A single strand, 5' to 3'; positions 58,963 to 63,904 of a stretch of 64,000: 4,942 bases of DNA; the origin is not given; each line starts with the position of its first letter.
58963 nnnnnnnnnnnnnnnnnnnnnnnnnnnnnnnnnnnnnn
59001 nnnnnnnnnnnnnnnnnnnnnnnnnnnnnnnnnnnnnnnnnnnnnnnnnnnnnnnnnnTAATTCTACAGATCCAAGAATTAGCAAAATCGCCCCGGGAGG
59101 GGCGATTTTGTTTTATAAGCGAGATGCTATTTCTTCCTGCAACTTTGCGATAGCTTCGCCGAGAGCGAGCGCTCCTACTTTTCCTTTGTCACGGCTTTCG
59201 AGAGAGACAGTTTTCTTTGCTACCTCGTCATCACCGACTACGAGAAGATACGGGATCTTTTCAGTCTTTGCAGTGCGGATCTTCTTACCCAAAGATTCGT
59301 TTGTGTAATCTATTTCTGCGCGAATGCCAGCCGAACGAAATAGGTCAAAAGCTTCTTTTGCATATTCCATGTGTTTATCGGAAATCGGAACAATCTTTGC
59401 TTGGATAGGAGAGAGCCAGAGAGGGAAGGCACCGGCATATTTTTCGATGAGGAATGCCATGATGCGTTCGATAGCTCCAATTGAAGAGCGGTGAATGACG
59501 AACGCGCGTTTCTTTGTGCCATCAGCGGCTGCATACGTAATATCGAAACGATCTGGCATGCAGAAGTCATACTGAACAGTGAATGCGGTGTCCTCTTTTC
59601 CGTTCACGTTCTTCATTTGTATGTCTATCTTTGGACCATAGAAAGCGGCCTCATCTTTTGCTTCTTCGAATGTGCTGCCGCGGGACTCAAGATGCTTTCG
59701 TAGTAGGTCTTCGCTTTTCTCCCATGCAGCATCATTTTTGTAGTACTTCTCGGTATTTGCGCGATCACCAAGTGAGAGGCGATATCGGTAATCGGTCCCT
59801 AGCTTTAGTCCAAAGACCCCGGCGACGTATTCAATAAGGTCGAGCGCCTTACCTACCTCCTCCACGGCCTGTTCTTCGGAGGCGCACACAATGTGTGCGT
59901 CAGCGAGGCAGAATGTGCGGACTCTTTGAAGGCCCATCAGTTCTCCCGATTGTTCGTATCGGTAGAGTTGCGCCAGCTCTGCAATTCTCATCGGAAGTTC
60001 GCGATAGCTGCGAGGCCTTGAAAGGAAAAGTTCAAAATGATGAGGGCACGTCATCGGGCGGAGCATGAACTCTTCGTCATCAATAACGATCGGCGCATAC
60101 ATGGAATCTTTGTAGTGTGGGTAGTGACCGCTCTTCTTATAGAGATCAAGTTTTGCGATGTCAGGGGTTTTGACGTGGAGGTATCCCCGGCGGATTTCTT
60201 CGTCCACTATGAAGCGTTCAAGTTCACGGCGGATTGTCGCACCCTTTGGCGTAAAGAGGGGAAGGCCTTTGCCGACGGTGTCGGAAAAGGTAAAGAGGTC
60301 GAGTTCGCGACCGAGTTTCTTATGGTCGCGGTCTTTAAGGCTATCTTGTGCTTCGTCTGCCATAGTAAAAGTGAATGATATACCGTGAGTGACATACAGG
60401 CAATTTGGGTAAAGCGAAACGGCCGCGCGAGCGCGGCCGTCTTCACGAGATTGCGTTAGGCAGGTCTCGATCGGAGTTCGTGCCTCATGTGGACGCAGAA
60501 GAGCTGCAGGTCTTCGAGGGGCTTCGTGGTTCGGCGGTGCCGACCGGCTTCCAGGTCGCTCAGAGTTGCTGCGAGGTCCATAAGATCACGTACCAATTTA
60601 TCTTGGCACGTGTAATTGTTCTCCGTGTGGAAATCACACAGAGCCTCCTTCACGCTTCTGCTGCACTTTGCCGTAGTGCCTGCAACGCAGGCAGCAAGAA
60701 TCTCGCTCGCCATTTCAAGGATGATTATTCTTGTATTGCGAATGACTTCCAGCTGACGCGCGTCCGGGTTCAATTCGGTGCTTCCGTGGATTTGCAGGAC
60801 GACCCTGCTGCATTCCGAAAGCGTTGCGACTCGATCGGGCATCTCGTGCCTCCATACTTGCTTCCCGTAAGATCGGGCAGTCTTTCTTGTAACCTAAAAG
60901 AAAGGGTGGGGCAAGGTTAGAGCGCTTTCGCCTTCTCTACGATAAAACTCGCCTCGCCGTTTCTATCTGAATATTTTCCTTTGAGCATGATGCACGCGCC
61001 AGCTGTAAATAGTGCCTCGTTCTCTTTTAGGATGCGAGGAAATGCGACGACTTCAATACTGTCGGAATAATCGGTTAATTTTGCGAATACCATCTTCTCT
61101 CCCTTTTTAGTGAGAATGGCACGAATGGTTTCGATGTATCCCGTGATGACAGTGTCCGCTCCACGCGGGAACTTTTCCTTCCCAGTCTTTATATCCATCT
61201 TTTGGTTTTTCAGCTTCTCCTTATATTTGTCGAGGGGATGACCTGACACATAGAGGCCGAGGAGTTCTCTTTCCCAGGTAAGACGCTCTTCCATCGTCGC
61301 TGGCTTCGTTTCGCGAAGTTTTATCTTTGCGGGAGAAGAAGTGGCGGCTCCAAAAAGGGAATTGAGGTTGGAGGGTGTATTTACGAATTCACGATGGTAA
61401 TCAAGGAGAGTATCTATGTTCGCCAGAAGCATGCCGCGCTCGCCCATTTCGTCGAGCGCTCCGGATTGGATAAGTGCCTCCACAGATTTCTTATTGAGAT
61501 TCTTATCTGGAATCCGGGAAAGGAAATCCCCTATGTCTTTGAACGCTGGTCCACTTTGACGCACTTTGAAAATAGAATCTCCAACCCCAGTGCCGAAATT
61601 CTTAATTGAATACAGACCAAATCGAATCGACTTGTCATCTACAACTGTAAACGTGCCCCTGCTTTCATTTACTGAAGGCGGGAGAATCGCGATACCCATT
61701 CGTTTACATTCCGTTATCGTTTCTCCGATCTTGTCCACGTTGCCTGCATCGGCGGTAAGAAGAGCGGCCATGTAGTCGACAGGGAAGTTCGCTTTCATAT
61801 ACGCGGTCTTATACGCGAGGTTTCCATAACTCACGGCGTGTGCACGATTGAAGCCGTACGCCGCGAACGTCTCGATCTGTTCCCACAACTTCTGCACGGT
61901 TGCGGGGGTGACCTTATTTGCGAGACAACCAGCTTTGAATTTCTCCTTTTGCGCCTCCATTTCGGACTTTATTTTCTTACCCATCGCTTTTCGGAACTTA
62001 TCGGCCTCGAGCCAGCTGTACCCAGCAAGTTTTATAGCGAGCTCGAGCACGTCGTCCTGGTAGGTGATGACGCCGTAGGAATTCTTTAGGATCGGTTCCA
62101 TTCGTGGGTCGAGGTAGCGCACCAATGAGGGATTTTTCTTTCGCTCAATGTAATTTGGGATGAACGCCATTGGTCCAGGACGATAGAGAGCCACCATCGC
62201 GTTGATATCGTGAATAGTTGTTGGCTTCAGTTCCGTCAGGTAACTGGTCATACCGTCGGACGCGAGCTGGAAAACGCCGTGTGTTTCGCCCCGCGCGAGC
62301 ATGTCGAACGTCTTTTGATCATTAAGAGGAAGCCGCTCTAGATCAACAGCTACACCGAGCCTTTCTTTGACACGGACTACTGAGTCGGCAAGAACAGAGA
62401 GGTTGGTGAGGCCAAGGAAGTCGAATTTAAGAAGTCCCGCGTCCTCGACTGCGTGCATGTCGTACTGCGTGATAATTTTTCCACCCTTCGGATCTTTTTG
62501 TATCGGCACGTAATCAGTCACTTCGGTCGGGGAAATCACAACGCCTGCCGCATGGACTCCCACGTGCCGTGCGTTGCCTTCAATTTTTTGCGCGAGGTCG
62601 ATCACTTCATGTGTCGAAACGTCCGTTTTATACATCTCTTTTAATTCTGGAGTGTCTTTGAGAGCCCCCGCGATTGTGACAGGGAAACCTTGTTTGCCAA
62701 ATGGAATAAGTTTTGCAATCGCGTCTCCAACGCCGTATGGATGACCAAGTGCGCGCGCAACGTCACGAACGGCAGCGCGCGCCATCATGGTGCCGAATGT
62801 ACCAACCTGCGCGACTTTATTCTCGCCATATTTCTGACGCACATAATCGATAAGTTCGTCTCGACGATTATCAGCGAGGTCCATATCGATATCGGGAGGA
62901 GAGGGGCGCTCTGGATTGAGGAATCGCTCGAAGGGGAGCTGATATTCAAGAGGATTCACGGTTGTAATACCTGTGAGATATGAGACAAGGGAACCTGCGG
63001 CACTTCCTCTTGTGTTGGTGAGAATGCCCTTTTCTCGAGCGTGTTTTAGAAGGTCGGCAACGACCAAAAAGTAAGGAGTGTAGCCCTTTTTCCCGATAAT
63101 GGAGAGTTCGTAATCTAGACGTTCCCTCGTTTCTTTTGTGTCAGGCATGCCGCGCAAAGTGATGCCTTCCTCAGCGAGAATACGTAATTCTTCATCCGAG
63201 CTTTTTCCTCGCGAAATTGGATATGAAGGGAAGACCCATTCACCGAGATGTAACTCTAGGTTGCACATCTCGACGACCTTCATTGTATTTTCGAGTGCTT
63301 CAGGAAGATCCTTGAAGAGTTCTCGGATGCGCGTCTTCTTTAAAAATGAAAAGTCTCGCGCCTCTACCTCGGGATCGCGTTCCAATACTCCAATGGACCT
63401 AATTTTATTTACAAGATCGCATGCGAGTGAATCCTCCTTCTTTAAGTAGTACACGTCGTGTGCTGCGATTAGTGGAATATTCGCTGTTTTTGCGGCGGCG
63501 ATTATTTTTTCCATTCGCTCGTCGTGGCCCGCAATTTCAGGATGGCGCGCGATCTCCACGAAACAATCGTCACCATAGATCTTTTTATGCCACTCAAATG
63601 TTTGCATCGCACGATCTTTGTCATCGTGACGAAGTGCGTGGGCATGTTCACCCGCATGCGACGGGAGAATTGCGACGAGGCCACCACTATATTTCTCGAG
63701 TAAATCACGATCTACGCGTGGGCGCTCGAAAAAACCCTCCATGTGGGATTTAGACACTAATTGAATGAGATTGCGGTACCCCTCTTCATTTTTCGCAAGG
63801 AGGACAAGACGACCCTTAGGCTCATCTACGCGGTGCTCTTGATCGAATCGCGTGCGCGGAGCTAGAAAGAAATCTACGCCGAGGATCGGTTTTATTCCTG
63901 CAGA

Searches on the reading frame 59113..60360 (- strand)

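Call 8: search_protein_families(library=pfam, proteins=[window:59113-60360:-], max_evalue=0.001)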
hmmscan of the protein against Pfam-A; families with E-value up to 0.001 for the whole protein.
window:59113-60360:- (415 aa): 2 families
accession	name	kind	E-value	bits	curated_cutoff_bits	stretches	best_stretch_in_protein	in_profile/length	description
PF00587.30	tRNA-synt_2b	-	9e-31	107.7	29.3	1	95-308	8-179/179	tRNA synthetase class II core domain (G, H, P, S and T)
PF03129.25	HGTP_anticodon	-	7e-24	84.2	21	1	320-409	1-93/94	Anticodon binding domain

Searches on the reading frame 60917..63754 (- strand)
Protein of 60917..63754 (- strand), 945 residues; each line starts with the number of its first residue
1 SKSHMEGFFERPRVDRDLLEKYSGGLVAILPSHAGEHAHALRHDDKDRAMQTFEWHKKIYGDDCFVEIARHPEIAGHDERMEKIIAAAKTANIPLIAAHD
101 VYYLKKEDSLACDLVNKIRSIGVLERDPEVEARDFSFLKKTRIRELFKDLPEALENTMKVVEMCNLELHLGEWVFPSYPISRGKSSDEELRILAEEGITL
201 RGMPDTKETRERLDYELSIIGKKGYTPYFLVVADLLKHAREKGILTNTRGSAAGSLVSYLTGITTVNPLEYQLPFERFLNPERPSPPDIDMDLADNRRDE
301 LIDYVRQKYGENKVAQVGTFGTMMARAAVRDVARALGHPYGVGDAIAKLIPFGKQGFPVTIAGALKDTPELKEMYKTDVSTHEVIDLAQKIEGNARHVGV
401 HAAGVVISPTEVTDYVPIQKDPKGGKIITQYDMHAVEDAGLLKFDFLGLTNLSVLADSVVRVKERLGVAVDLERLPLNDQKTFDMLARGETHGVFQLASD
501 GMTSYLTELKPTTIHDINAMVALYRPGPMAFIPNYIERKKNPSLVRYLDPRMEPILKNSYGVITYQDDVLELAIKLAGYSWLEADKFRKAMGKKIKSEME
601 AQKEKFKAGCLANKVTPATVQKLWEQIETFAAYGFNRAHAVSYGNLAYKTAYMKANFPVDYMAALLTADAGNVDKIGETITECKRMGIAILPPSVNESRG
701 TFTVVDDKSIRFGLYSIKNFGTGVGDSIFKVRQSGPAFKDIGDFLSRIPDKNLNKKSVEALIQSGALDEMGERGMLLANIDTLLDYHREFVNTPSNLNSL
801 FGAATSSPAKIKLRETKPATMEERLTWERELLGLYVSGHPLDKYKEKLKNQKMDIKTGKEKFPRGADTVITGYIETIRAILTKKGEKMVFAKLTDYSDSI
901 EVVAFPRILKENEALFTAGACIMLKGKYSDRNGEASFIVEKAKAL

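Call 8: search_protein_families(library=pfam, proteins=[window:60917-63754:-], max_evalue=0.001)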
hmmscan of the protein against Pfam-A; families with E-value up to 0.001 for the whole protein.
window:60917-63754:- (945 aa): 5 families
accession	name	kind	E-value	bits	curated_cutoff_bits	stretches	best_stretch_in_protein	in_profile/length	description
PF07733.18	DNA_pol3_alpha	-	6.7e-95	318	23.9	1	190-448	3-260/260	Bacterial DNA polymerase III alpha NTPase domain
PF17657.6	DNA_pol3_finger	-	9.4e-52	175.1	22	1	451-613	1-165/166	Bacterial DNA polymerase III alpha subunit finger domain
PF14579.12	HHH_6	-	1.4e-23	83.3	25.6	1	687-772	1-85/90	Helix-hairpin-helix motif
PF01336.31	tRNA_anti-codon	-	6e-09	36.2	27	1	869-943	2-73/75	OB-fold nucleic acid binding domain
PF02811.25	PHP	-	6.5e-09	36.8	26.4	1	1-71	93-164/164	PHP domain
